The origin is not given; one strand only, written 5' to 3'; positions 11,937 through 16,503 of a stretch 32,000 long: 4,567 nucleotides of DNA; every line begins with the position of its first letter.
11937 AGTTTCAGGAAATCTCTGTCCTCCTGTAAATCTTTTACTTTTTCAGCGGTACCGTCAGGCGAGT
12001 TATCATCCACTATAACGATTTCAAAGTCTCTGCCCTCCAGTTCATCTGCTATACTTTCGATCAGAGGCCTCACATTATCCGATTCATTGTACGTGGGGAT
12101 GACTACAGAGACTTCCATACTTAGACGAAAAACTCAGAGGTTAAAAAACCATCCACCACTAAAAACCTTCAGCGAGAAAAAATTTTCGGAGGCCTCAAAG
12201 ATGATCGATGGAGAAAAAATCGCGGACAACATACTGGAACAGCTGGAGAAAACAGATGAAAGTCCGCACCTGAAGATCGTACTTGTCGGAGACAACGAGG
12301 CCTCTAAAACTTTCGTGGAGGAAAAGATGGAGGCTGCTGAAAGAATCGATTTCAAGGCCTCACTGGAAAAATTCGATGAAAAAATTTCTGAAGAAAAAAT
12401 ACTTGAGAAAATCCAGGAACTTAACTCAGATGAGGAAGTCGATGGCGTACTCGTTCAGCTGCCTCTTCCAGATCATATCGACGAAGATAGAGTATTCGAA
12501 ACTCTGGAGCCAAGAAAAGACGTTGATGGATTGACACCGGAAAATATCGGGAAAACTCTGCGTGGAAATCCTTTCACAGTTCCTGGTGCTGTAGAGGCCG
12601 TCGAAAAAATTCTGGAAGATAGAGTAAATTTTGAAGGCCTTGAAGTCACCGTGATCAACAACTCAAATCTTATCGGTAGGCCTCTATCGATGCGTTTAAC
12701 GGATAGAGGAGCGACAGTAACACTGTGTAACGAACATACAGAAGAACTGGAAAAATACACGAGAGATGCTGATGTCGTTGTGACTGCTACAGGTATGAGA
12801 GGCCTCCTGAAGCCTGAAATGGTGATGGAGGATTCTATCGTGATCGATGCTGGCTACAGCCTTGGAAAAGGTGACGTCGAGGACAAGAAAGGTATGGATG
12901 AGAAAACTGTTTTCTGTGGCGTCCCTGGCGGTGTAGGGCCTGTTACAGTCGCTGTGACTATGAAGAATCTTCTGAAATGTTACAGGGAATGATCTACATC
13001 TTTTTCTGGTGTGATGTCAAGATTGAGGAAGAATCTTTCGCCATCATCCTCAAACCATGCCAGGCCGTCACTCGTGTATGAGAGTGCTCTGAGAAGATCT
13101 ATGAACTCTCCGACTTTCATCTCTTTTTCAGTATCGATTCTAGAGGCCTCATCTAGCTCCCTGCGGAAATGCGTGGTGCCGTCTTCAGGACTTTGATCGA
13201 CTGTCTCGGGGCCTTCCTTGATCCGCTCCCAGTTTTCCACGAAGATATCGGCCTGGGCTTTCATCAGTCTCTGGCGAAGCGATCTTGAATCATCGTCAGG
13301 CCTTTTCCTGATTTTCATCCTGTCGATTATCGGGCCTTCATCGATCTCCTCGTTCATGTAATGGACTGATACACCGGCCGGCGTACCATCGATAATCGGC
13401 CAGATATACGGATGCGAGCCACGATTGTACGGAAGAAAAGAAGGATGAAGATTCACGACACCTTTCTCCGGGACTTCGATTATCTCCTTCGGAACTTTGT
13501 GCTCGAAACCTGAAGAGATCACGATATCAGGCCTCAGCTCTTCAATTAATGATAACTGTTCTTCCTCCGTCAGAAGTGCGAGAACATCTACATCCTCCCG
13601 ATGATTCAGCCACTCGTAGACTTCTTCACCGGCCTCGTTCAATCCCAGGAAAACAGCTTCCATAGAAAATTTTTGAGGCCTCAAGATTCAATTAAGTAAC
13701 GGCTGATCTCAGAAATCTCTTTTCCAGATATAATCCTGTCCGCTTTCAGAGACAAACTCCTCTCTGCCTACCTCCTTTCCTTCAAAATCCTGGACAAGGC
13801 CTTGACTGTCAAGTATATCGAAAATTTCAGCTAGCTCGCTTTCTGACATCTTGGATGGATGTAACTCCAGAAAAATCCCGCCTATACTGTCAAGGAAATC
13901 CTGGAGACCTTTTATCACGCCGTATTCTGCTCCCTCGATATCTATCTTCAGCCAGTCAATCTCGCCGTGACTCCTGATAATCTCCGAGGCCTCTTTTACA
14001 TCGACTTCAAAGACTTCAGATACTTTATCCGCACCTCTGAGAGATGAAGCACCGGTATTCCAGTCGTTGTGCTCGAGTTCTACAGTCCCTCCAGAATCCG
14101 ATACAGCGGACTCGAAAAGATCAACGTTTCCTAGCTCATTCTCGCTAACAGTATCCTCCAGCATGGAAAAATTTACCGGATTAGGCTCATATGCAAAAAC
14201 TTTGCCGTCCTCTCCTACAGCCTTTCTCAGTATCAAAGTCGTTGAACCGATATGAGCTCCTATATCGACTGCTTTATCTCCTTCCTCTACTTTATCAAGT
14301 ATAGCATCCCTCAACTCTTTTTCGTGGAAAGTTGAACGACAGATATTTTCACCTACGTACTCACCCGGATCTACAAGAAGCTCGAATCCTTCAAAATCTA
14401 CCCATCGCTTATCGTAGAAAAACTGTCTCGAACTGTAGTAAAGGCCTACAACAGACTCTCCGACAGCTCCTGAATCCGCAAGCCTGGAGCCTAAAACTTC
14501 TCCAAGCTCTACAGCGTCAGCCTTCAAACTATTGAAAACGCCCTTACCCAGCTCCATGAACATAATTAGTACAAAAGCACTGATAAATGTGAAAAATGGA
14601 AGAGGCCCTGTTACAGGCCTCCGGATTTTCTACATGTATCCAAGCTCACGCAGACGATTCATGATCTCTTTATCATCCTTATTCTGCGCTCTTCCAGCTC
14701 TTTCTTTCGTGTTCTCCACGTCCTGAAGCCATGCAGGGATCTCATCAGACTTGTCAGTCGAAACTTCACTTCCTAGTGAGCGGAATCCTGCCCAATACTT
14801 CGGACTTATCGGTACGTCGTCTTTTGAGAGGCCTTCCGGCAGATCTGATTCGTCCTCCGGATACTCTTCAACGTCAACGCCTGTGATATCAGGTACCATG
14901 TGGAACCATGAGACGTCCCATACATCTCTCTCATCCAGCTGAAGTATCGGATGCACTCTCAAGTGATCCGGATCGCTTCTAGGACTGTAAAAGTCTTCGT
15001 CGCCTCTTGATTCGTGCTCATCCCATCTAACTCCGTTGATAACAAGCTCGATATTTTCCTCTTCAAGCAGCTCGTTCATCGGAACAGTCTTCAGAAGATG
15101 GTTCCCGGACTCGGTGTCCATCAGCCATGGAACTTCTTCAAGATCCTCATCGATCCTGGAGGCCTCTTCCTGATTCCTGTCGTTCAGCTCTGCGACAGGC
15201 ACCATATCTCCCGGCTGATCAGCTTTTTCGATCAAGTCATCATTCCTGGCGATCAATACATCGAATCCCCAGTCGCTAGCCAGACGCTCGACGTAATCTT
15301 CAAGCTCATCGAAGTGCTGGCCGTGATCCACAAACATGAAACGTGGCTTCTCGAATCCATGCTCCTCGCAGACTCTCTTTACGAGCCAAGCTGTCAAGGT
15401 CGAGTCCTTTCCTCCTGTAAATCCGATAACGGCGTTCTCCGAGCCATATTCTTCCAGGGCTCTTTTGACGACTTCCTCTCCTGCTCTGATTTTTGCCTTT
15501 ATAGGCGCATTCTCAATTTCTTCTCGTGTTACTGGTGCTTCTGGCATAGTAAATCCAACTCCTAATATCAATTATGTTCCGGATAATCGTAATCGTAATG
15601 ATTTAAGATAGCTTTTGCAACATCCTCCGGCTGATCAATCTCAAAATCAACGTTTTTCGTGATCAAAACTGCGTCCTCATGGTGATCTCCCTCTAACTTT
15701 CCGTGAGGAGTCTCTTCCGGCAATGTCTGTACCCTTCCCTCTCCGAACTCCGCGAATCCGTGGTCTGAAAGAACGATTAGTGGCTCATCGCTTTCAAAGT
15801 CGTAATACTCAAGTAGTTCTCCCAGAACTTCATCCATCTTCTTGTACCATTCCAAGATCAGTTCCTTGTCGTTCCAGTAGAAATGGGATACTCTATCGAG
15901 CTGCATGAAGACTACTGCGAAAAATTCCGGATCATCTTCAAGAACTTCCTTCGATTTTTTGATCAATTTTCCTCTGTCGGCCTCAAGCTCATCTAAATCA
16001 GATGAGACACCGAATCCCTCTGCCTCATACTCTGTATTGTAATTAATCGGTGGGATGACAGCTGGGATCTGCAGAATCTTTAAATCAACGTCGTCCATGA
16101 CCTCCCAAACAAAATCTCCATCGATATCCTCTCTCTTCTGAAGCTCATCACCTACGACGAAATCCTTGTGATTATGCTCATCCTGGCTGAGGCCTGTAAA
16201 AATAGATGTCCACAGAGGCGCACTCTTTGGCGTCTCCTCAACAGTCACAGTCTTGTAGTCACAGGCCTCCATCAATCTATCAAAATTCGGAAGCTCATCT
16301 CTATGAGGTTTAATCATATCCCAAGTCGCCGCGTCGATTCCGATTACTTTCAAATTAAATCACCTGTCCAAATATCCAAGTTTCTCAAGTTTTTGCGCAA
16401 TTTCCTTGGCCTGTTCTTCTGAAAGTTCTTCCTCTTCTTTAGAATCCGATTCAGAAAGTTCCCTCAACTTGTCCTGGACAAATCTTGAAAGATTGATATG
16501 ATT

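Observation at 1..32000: Roughly ten-fold or greater over-representation of the palindromic hexamer AGGCCT in genes and spacers alike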

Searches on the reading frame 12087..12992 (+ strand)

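Call 7: search_protein_families(library=pfam, proteins=[window:12087-12992:+])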
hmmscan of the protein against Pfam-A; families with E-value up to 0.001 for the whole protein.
window:12087-12992:+ (301 aa): 2 families
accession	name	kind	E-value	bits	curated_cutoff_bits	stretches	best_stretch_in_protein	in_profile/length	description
PF02882.25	THF_DHG_CYH_C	-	2.7e-36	124.7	27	1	151-300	2-157/160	Tetrahydrofolate dehydrogenase/cyclohydrolase, NAD(P)-binding domain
PF00763.28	THF_DHG_CYH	-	4.7e-33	114.3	32.8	1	40-147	1-115/115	Tetrahydrofolate dehydrogenase/cyclohydrolase, catalytic domain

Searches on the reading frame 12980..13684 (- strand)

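Call 7: search_protein_families(library=pfam, proteins=[window:12980-13684:-])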
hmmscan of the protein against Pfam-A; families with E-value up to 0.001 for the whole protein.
window:12980-13684:- (234 aa): 2 families
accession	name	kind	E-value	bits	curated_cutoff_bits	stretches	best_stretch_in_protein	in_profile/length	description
PF00551.24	Formyl_trans_N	-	1.2e-22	80.9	26.1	1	39-150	67-179/181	Formyl transferase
PF18216.6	N_formyltrans_C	-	7.2e-10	38.8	25.8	1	178-225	3-51/52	N-formyltransferase dimerization C-terminal domain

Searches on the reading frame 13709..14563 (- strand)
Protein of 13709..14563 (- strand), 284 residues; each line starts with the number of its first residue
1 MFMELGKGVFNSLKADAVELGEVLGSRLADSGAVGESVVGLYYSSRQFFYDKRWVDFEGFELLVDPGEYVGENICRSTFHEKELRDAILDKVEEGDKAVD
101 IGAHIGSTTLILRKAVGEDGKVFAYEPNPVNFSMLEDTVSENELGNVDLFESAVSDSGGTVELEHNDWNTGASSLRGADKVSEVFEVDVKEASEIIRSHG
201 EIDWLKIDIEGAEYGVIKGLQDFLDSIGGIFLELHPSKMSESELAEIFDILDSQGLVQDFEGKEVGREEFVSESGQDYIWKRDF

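Call 7: search_protein_families(library=pfam, proteins=[window:13709-14563:-])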
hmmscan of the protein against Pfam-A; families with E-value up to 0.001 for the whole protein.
window:13709-14563:- (284 aa): 3 families
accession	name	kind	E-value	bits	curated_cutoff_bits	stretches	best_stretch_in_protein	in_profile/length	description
PF05050.19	Methyltransf_21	-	1.7e-20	74.3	22.7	1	100-255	1-170/173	Methyltransferase FkbM domain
PF05575.17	V_cholerae_RfbT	-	8.1e-05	22.5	27.9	1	83-253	68-249/286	Vibrio cholerae RfbT protein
PF02475.24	TRM5-TYW2_MTfase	-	0.00044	20.7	28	1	83-147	25-88/164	TRM5/TYW2 methyltransferase domain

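Call 84: search_protein_families(library=ncbifam, proteins=[window:13709-14563:-], max_evalue=0.01)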
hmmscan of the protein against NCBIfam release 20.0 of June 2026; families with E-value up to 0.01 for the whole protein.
window:13709-14563:- (284 aa): 6 families
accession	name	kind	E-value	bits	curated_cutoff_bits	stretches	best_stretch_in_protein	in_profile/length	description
TIGR01444.1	fkbM_fam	subfamily_domain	1.3e-30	106.7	37.7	1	99-235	3-143/143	FkbM family methyltransferase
TIGR02469.1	CbiT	equivalog_domain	7.3e-07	29.5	78.3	1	82-155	5-79/124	precorrin-6Y C5,15-methyltransferase (decarboxylating) subunit CbiT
NF001243.0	PRK00216.1-4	equivalog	0.002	17.5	235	1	87-152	38-105/237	demethylmenaquinone methyltransferase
NF001556.0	PRK00377.1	equivalog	0.0024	17.7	238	1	83-153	27-100/198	cobalt-precorrin-6Y C(15)-methyltransferase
TIGR02752.1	MenG_heptapren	equivalog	0.0028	17.2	419.85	1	88-152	37-103/231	demethylmenaquinone methyltransferase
NF053511.1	tRNA_U34_MnmM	equivalog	0.0036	16.9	135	1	86-144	9-67/183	tRNA 5-(aminomethyl)-2-thiouridylate-methyltransferase MnmM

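Call 85: search_protein_families(library=padloc, proteins=[window:13709-14563:-], max_evalue=0.01)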
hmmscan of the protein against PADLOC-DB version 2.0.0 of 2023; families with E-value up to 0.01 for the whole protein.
window:13709-14563:- (284 aa): 1 family
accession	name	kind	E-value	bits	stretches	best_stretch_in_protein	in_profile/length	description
PDLC04134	mad2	-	2e-05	21.6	1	82-155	277-349/492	mads_2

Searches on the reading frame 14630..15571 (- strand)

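Call 7: search_protein_families(library=pfam, proteins=[window:14630-15571:-])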
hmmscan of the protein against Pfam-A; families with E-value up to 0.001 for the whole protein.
window:14630-15571:- (313 aa): 2 families
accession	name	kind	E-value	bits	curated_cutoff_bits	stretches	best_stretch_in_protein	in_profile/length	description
PF01507.26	PAPS_reduct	-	2e-20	74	22.5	1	47-224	2-152/175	Phosphoadenosine phosphosulfate reductase domain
PF02540.23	NAD_synthase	-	0.00022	20.9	21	1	30-70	4-44/242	NAD synthase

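Call 84: search_protein_families(library=ncbifam, proteins=[window:14630-15571:-], max_evalue=0.01)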
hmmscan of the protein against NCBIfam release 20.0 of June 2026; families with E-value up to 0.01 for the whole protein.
window:14630-15571:- (313 aa): 13 families
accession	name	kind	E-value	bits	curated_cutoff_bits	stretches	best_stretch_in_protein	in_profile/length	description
NF003587.0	PRK05253.1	subfamily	1.7e-18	66.9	195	2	45-123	28-105/301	sulfate adenylyltransferase subunit CysD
NF009214.0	PRK12563.1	equivalog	1.4e-11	44.3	413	1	44-120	42-117/317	sulfate adenylyltransferase subunit CysD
NF002537.0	PRK02090.1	equivalog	1.7e-11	44.2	154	1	151-224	121-192/244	phosphoadenylyl-sulfate reductase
TIGR02039.1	CysD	subfamily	8.8e-11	41.9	396.6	2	148-212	94-156/294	sulfate adenylyltransferase, small subunit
NF006351.0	PRK08576.1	equivalog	3.4e-09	35.8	290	1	26-112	216-297/436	hypothetical protein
NF006327.0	PRK08557.1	equivalog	6.5e-08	31.8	366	1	24-121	159-253/415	hypothetical protein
TIGR00434.1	cysH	subfamily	2.7e-06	27.4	165.1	1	149-220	91-163/214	phosophoadenylyl-sulfate reductase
TIGR02057.1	PAPS_reductase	equivalog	2.1e-05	24.5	254.2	1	144-220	98-174/224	phosphoadenosine phosphosulfate reductase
NF010367.0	PRK13795.1-2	equivalog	0.0014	17.1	456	1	47-114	245-307/584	hypothetical protein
NF000848.1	PRK00074.1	equivalog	0.0017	17.1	400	1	32-105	201-272/512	glutamine-hydrolyzing GMP synthase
NF010587.0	PRK13980.1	equivalog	0.0025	17.1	255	1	32-68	19-55/267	NAD+ synthase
TIGR00884.1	guaA_Cterm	equivalog_domain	0.0031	16.9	338.75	1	32-103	4-72/310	glutamine-hydrolyzing GMP synthase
NF001979.1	PRK00768.1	equivalog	0.0093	15.5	250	0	25-70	18-63/266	NAD(+) synthase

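Call 85: search_protein_families(library=padloc, proteins=[window:14630-15571:-], max_evalue=0.01)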
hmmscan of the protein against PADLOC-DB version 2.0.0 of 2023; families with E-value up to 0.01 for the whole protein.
window:14630-15571:- (313 aa): 1 family
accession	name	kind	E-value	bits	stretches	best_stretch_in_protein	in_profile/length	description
PDLC02782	SspD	-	0.00026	18.8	1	48-108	3-60/277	SspD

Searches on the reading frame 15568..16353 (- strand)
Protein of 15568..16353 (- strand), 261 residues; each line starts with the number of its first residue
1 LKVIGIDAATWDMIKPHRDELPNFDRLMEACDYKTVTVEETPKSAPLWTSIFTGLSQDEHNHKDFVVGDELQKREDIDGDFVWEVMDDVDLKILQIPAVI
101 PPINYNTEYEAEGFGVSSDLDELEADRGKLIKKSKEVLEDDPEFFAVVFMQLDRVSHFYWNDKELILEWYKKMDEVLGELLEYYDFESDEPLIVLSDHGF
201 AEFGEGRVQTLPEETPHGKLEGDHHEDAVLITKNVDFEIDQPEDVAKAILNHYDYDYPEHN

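Call 7: search_protein_families(library=pfam, proteins=[window:15568-16353:-])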
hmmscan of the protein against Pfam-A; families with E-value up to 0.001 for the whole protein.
window:15568-16353:- (261 aa): 1 family
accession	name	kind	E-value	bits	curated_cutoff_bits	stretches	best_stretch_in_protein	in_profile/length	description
PF01663.27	Phosphodiest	-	4.7e-22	79.5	23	1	3-203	3-224/342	Type I phosphodiesterase / nucleotide pyrophosphatase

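Call 84: search_protein_families(library=ncbifam, proteins=[window:15568-16353:-], max_evalue=0.01)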
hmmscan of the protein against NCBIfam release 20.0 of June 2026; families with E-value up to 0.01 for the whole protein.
window:15568-16353:- (261 aa): 0 families
